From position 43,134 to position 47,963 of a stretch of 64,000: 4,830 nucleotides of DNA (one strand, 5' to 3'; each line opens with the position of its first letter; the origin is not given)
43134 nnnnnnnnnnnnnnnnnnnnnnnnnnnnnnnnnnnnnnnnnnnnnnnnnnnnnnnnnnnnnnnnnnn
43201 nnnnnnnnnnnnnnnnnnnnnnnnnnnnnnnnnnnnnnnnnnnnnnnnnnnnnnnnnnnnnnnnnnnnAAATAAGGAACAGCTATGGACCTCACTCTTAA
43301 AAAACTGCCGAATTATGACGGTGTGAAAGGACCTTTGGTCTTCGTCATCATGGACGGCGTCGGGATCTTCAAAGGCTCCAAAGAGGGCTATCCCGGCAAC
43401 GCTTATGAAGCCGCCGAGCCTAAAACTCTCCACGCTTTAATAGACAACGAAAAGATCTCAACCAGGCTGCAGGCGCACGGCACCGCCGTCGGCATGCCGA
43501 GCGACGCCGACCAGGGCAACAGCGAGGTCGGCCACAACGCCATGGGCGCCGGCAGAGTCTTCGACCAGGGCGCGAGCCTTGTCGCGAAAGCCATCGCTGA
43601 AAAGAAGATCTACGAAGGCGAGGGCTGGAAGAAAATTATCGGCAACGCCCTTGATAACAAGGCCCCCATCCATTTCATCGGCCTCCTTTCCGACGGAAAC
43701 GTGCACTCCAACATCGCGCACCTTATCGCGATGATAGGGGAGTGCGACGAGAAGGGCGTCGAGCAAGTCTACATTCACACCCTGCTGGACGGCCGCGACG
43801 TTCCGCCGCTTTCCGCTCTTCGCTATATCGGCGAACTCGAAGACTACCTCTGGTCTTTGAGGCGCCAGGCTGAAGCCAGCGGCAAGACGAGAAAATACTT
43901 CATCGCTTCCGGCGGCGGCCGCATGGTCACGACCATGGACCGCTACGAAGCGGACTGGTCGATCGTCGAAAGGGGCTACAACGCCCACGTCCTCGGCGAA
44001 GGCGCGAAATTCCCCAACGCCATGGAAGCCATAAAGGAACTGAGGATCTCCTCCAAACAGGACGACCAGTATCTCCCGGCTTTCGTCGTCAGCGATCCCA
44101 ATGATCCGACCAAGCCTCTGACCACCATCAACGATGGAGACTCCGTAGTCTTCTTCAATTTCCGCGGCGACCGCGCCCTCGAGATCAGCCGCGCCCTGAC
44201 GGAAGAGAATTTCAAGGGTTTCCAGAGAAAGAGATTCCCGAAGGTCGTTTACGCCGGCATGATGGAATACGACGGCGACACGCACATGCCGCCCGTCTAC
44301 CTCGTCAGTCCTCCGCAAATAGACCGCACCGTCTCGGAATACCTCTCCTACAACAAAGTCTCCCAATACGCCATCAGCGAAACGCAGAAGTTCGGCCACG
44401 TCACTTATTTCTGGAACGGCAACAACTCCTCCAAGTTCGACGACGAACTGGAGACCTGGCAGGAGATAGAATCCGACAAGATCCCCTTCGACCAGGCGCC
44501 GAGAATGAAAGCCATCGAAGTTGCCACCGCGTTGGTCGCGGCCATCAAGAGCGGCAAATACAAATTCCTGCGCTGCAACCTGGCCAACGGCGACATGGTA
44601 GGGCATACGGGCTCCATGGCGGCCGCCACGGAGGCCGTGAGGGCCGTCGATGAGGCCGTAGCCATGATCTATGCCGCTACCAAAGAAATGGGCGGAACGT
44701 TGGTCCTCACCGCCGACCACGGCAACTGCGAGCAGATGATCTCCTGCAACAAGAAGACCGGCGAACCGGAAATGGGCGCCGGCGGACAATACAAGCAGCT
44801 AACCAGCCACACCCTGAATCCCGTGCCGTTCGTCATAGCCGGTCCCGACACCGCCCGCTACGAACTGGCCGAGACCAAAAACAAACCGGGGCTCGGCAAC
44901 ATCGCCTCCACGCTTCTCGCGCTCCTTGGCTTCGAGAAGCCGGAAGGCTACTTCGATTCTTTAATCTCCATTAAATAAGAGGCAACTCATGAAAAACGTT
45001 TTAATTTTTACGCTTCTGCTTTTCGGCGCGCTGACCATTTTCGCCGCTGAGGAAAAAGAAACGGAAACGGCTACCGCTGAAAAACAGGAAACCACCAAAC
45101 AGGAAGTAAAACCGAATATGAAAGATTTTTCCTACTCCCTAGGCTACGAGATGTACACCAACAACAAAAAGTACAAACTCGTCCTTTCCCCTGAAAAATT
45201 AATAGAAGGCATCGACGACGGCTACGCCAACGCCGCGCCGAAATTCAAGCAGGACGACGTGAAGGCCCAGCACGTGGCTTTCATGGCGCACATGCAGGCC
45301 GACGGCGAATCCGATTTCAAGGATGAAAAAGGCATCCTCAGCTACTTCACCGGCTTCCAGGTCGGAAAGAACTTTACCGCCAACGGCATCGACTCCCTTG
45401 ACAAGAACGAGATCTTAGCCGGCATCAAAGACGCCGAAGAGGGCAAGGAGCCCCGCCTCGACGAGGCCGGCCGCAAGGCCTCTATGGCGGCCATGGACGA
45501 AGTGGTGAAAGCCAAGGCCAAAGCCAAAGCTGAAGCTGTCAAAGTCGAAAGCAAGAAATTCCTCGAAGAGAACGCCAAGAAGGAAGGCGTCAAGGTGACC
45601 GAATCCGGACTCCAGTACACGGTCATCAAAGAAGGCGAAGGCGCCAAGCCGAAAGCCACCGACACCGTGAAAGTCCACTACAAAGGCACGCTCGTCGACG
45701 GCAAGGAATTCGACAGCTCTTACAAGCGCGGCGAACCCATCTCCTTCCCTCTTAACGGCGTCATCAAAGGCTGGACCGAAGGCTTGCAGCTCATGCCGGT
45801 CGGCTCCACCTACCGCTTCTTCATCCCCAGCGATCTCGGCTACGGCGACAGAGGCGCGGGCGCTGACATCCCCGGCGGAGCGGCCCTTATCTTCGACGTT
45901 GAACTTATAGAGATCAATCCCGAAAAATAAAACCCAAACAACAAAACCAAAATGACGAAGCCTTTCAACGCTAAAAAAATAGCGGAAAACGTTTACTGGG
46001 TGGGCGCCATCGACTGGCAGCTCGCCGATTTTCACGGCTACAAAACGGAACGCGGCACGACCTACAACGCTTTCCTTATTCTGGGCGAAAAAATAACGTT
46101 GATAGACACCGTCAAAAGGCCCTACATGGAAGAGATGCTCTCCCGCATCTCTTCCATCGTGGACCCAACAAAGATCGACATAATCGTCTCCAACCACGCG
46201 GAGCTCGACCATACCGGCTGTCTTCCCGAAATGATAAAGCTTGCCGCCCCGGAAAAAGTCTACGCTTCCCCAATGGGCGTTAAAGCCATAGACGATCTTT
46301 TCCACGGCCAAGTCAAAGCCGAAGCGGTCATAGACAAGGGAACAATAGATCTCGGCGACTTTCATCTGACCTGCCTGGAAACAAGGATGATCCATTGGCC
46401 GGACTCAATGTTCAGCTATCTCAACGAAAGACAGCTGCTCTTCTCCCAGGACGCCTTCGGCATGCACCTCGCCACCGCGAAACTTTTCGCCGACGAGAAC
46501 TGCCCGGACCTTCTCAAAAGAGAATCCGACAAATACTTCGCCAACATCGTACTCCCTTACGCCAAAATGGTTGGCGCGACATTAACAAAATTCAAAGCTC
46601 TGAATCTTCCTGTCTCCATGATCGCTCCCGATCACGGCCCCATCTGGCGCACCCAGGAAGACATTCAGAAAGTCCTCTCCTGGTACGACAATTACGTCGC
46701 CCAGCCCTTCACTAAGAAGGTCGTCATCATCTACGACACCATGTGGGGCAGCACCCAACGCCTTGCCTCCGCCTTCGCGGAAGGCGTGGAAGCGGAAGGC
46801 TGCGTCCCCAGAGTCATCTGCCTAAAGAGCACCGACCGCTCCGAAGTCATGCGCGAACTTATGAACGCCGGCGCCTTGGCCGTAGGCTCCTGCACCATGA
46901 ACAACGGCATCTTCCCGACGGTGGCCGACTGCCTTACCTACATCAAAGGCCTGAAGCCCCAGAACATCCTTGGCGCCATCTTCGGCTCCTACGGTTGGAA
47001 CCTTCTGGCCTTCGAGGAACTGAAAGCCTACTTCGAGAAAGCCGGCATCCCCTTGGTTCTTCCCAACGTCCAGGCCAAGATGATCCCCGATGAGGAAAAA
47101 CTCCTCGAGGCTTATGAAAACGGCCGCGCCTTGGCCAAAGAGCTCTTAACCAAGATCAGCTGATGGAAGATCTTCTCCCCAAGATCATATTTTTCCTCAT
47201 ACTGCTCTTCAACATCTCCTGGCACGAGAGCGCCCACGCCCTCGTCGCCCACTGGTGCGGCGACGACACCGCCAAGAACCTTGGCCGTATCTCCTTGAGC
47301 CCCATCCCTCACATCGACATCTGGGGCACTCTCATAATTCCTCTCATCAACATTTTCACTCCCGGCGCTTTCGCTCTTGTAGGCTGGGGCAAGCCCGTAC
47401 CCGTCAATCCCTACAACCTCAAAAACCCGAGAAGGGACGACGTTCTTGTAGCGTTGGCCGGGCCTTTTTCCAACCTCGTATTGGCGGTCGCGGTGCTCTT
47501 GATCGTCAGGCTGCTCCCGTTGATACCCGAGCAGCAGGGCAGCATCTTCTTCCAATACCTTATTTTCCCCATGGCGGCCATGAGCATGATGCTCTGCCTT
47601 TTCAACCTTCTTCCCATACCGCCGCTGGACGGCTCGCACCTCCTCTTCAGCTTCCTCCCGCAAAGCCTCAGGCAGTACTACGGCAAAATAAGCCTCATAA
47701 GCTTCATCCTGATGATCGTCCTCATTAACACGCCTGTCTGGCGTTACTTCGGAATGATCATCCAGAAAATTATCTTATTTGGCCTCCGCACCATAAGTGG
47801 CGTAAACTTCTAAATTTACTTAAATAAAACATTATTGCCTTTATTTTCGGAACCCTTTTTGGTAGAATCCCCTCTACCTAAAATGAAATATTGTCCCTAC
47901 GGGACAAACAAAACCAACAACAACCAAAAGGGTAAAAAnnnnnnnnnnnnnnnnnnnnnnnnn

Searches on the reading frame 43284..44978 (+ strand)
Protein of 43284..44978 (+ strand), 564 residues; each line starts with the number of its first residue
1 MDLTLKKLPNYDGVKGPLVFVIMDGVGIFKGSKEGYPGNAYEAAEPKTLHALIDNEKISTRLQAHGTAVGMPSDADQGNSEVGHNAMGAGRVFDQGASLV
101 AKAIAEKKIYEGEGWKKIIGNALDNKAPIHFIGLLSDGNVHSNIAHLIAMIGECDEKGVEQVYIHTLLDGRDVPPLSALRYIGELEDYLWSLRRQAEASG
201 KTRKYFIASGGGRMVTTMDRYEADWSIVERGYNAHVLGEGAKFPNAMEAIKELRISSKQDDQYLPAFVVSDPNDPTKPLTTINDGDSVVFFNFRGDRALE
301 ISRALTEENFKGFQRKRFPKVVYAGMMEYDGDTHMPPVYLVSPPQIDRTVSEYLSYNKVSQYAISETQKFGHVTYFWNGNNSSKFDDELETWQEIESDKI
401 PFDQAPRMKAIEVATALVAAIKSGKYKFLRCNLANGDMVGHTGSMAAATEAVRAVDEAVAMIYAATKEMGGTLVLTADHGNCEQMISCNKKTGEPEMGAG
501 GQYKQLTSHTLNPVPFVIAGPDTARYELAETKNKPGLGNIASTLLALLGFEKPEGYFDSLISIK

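Call 13: search_protein_families(library=pfam, proteins=[window:43284-44978:+], max_evalue=0.00001)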
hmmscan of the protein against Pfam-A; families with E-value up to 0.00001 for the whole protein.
window:43284-44978:+ (564 aa): 2 families
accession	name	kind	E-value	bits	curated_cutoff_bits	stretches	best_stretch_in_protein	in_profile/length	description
PF01676.23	Metalloenzyme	-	2.4e-63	214.4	24.3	1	17-552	2-252/252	Metalloenzyme superfamily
PF06415.18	iPGM_N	-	6e-63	212.7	27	1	100-330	1-216/217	BPG-independent PGAM N-terminus (iPGM_N)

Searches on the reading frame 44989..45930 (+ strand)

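Call 13: search_protein_families(library=pfam, proteins=[window:44989-45930:+], max_evalue=0.00001)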
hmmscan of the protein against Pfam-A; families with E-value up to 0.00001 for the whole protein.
window:44989-45930:+ (313 aa): 2 families
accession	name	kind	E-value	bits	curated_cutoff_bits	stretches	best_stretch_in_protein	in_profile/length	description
PF00254.34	FKBP_C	-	1.4e-32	112.3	21.1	1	219-307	3-94/94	FKBP-type peptidyl-prolyl cis-trans isomerase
PF01346.23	FKBP_N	-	1e-26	94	22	1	117-212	4-97/97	Domain amino terminal to FKBP-type peptidyl-prolyl isomerase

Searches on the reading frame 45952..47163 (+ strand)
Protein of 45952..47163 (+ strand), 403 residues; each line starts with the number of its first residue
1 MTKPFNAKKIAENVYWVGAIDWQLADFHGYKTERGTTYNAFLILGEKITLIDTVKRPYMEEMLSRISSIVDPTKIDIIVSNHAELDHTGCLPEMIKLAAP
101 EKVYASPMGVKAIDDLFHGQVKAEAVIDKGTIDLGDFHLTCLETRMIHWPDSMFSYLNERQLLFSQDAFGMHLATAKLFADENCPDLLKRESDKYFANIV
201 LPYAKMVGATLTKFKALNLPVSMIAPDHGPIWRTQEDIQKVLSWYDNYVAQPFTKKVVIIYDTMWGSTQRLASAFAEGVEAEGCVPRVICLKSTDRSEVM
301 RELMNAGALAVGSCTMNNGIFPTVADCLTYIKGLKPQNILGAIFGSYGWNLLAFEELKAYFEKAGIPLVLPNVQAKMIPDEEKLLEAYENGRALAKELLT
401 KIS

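Call 13: search_protein_families(library=pfam, proteins=[window:45952-47163:+], max_evalue=0.00001)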
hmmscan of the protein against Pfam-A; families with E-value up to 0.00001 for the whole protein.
window:45952-47163:+ (403 aa): 2 families
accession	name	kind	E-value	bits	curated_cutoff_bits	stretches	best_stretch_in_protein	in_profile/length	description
PF19583.5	ODP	-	6.1e-16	59.3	27.2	1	39-229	4-194/194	ODP family beta lactamase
PF00258.30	Flavodoxin_1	-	3.4e-11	43.9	25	1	259-390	1-142/143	Flavodoxin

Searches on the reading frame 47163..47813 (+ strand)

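Call 13: search_protein_families(library=pfam, proteins=[window:47163-47813:+], max_evalue=0.00001)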
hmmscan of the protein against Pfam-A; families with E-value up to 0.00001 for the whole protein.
window:47163-47813:+ (216 aa): 1 family
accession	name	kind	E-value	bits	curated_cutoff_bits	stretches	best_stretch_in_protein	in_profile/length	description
PF02163.28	Peptidase_M50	-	2e-18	67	27.2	2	130-176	159-209/221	Peptidase family M50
